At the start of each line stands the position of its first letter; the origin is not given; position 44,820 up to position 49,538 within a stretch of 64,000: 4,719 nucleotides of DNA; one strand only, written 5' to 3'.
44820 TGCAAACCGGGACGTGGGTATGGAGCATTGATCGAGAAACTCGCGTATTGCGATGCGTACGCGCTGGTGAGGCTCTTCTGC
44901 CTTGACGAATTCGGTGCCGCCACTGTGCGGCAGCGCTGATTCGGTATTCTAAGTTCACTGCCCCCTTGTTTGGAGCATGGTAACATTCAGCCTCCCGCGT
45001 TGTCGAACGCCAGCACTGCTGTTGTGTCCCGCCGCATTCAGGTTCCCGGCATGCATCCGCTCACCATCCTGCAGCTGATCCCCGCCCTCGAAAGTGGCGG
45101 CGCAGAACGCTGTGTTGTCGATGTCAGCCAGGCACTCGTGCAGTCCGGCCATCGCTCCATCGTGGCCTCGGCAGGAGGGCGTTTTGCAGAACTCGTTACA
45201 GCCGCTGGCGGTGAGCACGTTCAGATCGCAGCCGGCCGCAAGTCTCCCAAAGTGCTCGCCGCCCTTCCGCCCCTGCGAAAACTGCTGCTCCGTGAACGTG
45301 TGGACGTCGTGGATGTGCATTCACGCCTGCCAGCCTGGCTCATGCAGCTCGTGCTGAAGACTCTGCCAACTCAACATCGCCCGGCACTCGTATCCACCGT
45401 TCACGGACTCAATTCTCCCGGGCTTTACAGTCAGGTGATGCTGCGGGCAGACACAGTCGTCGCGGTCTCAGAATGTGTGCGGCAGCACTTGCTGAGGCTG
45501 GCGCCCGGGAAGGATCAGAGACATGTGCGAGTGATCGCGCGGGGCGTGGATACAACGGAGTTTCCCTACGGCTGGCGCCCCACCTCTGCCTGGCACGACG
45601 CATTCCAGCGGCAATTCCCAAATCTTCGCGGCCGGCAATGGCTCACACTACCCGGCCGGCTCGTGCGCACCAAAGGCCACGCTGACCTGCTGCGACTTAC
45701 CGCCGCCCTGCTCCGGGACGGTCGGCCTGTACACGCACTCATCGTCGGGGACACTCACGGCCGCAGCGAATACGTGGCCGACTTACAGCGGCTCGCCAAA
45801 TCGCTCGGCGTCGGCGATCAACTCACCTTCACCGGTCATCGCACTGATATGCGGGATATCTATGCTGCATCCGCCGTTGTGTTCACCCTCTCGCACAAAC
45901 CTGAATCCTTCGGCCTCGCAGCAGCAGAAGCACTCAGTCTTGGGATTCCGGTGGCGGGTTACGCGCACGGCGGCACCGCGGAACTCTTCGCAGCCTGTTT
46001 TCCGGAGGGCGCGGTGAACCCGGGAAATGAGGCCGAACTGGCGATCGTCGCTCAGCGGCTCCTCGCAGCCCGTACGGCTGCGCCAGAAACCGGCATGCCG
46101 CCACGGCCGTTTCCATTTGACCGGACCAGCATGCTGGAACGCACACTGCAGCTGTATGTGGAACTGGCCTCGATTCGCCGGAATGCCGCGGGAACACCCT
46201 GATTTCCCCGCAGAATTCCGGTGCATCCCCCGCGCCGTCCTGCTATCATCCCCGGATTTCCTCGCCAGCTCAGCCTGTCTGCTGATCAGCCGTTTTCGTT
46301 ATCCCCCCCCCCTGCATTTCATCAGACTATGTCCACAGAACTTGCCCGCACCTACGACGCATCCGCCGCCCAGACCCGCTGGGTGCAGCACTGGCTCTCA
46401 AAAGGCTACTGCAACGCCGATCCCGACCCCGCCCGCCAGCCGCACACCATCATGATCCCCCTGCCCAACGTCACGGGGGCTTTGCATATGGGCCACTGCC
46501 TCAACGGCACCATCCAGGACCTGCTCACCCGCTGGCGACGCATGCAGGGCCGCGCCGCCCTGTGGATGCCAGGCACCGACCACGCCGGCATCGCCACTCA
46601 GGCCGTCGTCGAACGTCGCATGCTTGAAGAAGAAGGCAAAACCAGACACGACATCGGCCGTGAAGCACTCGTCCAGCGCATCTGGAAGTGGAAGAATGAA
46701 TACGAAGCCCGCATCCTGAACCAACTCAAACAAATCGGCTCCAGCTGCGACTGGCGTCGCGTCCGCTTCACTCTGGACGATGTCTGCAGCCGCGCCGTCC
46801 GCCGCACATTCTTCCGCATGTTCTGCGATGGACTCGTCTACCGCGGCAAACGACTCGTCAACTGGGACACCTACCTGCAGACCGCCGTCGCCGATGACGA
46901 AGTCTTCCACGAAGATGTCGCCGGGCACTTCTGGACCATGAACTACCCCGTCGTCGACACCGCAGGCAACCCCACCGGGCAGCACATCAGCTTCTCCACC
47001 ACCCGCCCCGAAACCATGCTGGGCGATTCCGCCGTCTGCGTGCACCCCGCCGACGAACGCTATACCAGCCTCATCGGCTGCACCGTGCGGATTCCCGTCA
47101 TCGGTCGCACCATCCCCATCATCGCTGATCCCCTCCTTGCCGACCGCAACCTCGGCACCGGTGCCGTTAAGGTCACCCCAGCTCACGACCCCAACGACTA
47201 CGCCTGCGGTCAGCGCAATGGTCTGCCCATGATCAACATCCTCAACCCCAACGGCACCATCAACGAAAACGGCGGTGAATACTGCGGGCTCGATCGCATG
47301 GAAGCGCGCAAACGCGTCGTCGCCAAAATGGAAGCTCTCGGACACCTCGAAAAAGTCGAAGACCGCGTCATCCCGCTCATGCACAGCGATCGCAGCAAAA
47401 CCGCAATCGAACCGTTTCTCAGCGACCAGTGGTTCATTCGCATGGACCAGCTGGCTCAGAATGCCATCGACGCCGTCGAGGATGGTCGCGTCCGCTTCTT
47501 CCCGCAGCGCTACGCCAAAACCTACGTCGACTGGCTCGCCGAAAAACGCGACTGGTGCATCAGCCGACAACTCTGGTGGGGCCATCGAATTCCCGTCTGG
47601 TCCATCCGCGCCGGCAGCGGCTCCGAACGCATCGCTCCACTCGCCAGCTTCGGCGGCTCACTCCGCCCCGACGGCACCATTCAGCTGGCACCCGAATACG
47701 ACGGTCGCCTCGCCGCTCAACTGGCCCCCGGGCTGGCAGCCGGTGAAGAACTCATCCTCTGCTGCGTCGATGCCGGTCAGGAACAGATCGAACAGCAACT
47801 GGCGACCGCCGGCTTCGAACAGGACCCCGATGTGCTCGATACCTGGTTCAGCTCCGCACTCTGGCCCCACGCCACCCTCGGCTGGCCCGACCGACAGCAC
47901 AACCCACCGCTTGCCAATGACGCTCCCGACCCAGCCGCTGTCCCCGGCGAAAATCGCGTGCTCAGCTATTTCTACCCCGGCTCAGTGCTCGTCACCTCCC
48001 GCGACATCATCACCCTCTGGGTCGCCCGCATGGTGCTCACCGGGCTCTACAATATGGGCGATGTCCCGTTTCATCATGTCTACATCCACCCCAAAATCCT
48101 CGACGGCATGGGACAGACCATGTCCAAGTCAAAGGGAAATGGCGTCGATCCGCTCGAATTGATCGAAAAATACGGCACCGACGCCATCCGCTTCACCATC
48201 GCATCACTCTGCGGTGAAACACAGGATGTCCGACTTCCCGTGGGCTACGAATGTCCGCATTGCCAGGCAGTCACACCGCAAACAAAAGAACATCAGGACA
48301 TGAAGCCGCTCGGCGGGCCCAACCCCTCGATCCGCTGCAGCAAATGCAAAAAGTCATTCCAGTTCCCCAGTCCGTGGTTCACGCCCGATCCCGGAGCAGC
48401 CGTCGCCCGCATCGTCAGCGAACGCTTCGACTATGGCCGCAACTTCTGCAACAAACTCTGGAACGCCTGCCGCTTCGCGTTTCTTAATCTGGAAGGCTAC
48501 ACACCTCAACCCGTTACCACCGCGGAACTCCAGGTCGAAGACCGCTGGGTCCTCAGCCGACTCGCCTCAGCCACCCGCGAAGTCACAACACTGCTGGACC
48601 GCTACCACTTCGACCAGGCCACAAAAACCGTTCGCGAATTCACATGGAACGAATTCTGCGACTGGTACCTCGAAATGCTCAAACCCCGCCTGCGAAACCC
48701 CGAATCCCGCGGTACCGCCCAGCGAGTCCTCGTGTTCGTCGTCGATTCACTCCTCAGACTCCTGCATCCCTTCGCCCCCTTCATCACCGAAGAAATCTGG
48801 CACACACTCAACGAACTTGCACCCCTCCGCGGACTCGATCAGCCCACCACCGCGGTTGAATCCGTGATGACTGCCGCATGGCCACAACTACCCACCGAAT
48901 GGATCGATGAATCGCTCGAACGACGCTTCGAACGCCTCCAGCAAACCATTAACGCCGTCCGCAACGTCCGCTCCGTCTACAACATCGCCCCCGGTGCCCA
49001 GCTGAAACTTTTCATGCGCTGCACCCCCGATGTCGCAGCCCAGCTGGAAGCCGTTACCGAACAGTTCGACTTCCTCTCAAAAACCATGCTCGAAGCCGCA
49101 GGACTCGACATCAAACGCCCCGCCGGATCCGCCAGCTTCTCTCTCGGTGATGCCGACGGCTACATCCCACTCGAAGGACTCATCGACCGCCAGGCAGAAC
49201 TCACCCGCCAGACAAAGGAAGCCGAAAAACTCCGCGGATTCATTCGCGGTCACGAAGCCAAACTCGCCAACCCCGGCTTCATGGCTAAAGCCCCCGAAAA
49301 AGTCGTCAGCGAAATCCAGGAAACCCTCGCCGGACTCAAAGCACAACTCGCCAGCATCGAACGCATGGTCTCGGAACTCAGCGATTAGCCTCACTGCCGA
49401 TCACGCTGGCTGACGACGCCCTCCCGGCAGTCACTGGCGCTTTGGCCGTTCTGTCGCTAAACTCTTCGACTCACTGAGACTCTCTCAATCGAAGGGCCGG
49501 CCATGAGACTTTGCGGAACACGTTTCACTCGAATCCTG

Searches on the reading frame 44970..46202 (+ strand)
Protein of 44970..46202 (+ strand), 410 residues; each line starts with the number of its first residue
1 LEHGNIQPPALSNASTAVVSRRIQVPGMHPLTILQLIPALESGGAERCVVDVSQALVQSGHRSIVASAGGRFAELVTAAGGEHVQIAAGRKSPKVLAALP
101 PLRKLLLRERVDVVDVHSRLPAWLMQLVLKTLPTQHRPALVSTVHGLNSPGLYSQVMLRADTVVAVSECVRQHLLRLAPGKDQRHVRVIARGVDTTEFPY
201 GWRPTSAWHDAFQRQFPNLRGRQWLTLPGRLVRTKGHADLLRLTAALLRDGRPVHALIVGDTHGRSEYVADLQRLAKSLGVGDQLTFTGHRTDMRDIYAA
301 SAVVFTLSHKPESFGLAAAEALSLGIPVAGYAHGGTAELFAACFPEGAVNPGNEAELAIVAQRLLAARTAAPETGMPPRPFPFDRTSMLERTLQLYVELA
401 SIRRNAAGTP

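Call 74: search_protein_families(library=pfam, proteins=[window:44970-46202:+], max_evalue=0.0001)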
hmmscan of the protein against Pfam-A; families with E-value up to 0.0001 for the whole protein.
window:44970-46202:+ (410 aa): 5 families
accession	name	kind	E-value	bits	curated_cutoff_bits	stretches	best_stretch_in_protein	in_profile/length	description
PF13439.12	Glyco_transf_4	-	1e-23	84.6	28.5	1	43-196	2-169/170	Glycosyltransferase Family 4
PF00534.26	Glycos_transf_1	-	6.3e-21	75.1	26.4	1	225-358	18-149/172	Glycosyl transferases group 1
PF13692.12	Glyco_trans_1_4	-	5.6e-17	62.8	27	1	225-366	4-141/142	Glycosyl transferases group 1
PF13579.12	Glyco_trans_4_4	-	6.5e-10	40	29.7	1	43-189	1-155/158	Glycosyl transferase 4-like domain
PF20706.3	GT4-conflict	-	3.2e-09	36.7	26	1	155-347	142-327/385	Family 4 Glycosyltransferase in conflict systems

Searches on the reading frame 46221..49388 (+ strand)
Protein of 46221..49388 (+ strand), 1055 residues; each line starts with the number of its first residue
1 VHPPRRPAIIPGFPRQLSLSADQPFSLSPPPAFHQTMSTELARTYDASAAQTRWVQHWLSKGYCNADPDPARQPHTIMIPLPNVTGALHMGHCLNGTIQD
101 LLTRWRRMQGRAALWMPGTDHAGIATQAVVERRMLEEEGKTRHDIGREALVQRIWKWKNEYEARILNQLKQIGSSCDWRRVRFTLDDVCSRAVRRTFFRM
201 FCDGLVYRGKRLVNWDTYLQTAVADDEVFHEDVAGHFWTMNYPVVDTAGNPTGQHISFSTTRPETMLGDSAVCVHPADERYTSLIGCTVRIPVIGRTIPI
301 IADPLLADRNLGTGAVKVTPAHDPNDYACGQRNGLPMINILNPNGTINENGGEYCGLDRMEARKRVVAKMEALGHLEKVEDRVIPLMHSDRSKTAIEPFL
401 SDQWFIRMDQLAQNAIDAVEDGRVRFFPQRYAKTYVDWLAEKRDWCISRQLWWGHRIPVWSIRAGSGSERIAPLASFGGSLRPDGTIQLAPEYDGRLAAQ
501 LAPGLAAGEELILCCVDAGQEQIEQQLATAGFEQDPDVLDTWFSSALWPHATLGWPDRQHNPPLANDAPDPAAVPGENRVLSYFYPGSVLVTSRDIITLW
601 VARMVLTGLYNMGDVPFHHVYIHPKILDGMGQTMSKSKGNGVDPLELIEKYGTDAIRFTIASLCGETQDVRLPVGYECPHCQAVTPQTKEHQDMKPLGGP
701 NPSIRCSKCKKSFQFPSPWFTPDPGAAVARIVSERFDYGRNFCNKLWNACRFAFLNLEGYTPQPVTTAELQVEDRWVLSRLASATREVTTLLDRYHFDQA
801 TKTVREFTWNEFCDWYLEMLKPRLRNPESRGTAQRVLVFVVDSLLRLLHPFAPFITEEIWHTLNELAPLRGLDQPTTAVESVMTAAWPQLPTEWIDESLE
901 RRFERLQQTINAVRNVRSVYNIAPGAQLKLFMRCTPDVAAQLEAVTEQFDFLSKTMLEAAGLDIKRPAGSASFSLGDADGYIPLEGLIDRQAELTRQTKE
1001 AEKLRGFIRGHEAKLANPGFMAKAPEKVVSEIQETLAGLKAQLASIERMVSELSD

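Call 74: search_protein_families(library=pfam, proteins=[window:46221-49388:+], max_evalue=0.0001)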
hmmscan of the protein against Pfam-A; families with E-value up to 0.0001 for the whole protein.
window:46221-49388:+ (1055 aa): 5 families
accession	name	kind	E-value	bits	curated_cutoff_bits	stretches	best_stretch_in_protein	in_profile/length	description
PF00133.28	tRNA-synt_1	-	6.9e-116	387.8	22.7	2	54-463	2-249/414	tRNA synthetases class I (I, L, M and V)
PF08264.19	Anticodon_1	-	1.3e-43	148.8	25.1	1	774-930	1-146/148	Anticodon-binding domain of tRNA ligase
PF09334.17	tRNA-synt_1g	-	2.1e-16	60.2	20.1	1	77-130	3-56/391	tRNA synthetases class I (M)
PF10458.14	Val_tRNA-synt_C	-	1.5e-11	44.9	25.9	1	991-1053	3-65/66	Valyl tRNA synthetase tRNA binding arm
PF13603.12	tRNA-synt_1_2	-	2.5e-05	24.3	25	1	285-346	85-145/185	Leucyl-tRNA synthetase, editing domain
